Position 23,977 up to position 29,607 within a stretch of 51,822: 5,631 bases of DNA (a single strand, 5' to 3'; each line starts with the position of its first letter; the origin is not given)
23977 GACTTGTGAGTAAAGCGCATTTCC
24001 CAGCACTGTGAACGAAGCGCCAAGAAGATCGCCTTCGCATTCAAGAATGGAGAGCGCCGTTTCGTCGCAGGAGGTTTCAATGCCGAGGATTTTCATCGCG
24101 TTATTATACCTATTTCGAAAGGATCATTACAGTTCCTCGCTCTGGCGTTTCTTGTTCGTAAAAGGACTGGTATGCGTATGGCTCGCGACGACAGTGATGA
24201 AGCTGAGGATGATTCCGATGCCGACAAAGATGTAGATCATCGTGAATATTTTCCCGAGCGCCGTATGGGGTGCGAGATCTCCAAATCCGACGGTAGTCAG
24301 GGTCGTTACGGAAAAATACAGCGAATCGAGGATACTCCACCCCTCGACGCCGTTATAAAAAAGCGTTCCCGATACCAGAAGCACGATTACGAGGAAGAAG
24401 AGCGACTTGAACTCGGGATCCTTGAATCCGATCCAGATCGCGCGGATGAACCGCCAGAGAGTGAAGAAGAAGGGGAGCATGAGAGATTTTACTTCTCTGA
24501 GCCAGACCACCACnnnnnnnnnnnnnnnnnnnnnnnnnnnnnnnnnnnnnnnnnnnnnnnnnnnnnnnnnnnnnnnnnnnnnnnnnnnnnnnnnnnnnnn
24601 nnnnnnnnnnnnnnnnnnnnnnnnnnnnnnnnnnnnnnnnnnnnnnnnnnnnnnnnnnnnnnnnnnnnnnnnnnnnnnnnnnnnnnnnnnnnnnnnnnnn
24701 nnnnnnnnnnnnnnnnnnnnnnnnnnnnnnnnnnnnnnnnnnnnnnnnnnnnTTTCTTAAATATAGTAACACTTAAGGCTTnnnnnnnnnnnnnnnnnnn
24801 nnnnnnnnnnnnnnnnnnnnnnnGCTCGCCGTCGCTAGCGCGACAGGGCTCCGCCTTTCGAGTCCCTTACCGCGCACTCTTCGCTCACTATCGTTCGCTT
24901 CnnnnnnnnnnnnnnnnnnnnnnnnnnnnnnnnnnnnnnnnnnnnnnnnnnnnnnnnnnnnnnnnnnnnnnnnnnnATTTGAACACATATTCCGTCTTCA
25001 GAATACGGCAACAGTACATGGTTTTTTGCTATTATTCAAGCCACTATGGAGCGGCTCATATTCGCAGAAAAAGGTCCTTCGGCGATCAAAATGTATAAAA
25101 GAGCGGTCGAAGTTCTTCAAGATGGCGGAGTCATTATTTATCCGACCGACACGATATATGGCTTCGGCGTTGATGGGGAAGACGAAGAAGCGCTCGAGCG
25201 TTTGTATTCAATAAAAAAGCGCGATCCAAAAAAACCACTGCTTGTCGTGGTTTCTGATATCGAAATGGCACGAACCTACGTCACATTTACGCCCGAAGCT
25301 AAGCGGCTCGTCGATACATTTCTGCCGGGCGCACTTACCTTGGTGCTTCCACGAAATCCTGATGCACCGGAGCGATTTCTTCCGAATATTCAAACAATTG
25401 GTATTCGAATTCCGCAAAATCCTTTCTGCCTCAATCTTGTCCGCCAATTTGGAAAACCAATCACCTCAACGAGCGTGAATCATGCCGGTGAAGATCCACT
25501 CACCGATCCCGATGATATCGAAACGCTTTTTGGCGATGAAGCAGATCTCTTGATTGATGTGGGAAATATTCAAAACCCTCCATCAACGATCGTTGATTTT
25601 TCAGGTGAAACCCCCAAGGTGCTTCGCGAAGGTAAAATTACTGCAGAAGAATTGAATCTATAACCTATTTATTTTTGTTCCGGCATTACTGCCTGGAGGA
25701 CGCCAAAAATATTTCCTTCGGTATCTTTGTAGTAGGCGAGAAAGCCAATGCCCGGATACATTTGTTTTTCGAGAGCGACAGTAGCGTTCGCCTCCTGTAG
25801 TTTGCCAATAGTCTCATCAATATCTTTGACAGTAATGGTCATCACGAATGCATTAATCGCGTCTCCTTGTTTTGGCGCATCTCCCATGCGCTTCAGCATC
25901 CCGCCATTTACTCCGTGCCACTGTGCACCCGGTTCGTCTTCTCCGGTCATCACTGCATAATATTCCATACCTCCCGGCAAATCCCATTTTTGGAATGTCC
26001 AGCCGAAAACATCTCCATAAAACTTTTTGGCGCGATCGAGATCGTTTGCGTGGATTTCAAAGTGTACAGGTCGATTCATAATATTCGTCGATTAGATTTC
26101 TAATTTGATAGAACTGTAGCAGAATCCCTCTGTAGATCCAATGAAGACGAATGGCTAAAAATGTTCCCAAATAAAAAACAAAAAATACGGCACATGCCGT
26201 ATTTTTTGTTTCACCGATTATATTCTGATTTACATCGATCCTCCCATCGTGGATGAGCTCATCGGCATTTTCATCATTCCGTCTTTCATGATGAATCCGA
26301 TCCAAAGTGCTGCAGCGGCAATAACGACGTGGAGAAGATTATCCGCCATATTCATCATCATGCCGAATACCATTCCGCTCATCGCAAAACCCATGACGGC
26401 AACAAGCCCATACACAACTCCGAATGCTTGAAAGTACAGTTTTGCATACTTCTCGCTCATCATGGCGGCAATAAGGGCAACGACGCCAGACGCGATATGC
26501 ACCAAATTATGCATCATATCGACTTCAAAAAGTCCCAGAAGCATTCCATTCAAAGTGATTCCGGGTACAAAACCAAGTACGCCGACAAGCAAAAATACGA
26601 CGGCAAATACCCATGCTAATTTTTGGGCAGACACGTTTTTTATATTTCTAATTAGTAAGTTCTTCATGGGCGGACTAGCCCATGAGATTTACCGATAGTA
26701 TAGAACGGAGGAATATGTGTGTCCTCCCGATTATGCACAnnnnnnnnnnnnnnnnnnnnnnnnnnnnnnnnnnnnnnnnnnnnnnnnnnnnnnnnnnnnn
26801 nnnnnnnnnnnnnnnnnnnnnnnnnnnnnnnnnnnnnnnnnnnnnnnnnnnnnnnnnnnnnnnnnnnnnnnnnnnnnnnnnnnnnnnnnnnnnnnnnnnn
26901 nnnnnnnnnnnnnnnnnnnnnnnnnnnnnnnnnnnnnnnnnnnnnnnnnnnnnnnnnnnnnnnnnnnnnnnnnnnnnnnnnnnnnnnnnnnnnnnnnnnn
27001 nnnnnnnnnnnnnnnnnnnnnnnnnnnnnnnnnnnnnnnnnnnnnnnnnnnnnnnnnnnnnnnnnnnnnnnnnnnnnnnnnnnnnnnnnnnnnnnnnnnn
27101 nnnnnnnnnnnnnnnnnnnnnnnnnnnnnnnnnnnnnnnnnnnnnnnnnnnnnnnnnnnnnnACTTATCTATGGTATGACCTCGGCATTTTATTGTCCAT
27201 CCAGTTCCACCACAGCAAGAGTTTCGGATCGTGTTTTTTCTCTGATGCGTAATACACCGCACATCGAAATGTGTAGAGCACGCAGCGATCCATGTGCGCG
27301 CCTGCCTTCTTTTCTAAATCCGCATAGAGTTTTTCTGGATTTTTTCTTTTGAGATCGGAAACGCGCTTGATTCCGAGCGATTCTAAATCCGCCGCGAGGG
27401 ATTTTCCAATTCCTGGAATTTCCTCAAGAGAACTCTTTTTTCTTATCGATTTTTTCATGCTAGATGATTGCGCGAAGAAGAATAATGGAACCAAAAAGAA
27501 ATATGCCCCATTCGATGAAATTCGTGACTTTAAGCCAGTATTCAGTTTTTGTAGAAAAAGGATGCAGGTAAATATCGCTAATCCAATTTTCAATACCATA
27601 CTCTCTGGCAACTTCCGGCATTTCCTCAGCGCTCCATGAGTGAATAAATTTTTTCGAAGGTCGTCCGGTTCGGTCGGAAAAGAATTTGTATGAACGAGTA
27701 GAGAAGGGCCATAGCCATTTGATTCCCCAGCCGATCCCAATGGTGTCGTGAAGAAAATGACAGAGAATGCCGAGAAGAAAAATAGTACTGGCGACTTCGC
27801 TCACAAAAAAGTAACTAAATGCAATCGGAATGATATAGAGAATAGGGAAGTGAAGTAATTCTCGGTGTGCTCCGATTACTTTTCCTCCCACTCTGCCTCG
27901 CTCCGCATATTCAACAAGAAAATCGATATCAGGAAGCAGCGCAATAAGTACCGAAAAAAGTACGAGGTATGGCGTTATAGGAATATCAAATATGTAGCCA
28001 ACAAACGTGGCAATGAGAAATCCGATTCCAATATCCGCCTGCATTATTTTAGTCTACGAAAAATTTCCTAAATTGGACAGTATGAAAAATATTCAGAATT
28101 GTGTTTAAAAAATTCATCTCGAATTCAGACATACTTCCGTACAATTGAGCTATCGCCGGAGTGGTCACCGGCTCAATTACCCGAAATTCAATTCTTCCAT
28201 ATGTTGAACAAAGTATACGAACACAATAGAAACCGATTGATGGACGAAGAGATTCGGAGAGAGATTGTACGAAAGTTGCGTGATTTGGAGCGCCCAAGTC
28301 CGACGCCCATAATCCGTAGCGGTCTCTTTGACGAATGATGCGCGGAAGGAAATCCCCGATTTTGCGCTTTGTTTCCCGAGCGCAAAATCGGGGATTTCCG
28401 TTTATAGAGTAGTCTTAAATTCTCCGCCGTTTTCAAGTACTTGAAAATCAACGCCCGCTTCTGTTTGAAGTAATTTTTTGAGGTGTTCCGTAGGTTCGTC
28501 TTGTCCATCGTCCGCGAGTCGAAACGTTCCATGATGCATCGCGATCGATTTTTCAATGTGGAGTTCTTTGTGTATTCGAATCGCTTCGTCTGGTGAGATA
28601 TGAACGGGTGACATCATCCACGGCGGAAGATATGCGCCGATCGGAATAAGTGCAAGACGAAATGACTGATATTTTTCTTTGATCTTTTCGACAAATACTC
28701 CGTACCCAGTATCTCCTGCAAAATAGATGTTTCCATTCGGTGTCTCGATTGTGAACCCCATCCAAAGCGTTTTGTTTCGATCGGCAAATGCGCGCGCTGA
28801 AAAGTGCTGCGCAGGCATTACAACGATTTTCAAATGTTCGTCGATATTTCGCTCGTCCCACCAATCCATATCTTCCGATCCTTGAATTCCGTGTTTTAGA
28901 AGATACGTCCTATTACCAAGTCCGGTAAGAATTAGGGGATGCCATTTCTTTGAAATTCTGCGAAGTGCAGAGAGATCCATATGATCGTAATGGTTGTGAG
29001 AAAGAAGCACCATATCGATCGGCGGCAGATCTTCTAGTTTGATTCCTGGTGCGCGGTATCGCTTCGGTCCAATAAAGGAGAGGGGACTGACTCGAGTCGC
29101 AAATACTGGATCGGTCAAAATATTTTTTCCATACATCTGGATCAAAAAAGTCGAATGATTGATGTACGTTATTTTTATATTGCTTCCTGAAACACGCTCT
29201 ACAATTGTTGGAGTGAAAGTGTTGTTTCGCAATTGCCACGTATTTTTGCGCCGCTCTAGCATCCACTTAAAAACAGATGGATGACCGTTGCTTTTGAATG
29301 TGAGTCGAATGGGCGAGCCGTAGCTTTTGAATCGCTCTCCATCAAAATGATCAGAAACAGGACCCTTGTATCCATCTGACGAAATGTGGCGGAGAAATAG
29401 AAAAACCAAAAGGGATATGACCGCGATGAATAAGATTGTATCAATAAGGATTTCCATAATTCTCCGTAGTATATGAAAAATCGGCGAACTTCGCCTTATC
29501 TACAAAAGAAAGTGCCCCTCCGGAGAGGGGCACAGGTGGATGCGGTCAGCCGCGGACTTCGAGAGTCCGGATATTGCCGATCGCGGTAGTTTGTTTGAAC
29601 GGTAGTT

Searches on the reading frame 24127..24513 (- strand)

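Call 83: search_protein_families(library=pfam, proteins=[window:24127-24513:-], max_evalue=0.0001)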
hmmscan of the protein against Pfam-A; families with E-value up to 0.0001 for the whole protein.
window:24127-24513:- (128 aa): 1 family
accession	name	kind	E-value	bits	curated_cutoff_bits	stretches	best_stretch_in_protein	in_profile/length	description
PF07885.22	Ion_trans_2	-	2.9e-21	75.6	22.5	1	41-111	2-75/79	Ion channel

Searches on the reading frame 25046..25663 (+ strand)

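Call 24: search_protein_families(library=pfam, proteins=[window:25046-25663:+], max_evalue=0.001)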
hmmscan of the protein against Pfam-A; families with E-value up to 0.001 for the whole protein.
window:25046-25663:+ (205 aa): 1 family
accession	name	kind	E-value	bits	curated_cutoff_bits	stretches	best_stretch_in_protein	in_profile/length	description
PF01300.24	Sua5_yciO_yrdC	-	4.8e-56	189.5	25.1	1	22-196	1-178/178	Telomere recombination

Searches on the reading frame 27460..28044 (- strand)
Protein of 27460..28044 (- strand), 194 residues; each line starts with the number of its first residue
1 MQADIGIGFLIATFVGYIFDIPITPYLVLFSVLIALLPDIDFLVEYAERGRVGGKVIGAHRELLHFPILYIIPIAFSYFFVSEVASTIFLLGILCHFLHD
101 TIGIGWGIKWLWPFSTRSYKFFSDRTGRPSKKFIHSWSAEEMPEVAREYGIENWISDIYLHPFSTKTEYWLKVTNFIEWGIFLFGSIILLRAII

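Call 82: search_protein_families(library=pfam, proteins=[window:27460-28044:-], max_evalue=0.0001)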
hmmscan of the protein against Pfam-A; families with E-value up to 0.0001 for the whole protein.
window:27460-28044:- (194 aa): 1 family
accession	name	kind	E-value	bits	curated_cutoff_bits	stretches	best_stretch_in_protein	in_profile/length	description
PF04307.19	YdjM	-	5.6e-11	42.7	29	1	6-121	8-126/176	YdjM inner membrane protein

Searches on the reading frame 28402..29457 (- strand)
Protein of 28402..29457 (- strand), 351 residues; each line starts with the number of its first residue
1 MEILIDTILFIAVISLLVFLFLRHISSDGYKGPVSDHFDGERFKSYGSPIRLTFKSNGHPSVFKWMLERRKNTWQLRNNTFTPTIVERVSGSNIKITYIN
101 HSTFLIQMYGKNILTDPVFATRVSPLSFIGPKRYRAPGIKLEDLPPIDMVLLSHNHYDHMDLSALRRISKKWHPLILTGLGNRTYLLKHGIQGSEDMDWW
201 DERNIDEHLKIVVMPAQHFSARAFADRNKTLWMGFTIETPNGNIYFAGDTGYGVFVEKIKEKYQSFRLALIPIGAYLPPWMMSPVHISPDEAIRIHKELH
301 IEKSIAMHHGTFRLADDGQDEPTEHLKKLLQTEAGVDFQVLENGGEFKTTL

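Call 24: search_protein_families(library=pfam, proteins=[window:28402-29457:-], max_evalue=0.001)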
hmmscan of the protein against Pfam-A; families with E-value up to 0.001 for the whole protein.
window:28402-29457:- (351 aa): 3 families
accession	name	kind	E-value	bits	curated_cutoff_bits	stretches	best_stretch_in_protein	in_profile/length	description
PF12706.13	Lactamase_B_2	-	7.5e-40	137.1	27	1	112-309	2-200/200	Beta-lactamase superfamily domain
PF13483.12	Lactamase_B_3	-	1.5e-15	57.9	24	1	95-308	1-160/160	Beta-lactamase superfamily domain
PF00753.33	Lactamase_B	-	3.3e-05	24.4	22.7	0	101-160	6-57/196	Metallo-beta-lactamase superfamily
